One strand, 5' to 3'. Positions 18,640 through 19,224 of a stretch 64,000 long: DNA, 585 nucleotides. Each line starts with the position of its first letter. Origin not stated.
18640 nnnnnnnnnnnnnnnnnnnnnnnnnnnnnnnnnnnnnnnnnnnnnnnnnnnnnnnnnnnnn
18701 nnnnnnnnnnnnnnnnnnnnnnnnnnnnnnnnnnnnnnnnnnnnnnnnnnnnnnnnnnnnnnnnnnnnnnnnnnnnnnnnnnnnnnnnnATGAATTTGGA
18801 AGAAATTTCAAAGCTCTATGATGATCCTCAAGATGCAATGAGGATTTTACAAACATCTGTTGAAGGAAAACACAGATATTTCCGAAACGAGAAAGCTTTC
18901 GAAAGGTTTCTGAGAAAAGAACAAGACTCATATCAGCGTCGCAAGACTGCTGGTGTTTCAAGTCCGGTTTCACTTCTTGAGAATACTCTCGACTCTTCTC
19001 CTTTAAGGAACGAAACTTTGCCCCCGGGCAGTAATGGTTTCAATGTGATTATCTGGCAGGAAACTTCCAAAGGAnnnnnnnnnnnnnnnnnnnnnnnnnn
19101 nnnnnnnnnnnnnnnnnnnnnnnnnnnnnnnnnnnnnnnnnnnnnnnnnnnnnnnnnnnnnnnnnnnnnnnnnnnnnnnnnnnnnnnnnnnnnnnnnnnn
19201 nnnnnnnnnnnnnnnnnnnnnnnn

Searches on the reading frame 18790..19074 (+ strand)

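Call 9: search_protein_families(library=pfam, max_evalue=1, proteins=[window:18790-19074:+])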
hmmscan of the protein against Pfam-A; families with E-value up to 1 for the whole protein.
seq(95 aa): 1 family
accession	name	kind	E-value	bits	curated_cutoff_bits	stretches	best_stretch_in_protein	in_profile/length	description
PF15941.10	FidL_like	-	0.1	13.5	27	1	22-60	3-41/87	FidL-like putative membrane protein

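Call 10: search_protein_families(library=phrogs, max_evalue=1, proteins=[window:18790-19074:+])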
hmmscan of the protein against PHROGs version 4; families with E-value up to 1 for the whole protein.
seq(95 aa): 2 families
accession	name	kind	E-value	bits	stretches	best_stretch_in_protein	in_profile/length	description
phrog_38641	-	unknown function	0.072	14.4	1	2-53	3-54/114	-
phrog_2419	-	unknown function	0.35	12.4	1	21-49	17-46/67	-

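Call 72: search_protein_families(library=padloc, max_evalue=0.01, proteins=[window:18790-19074:+])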
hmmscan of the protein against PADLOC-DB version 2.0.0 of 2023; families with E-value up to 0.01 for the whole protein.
seq(95 aa): 0 families
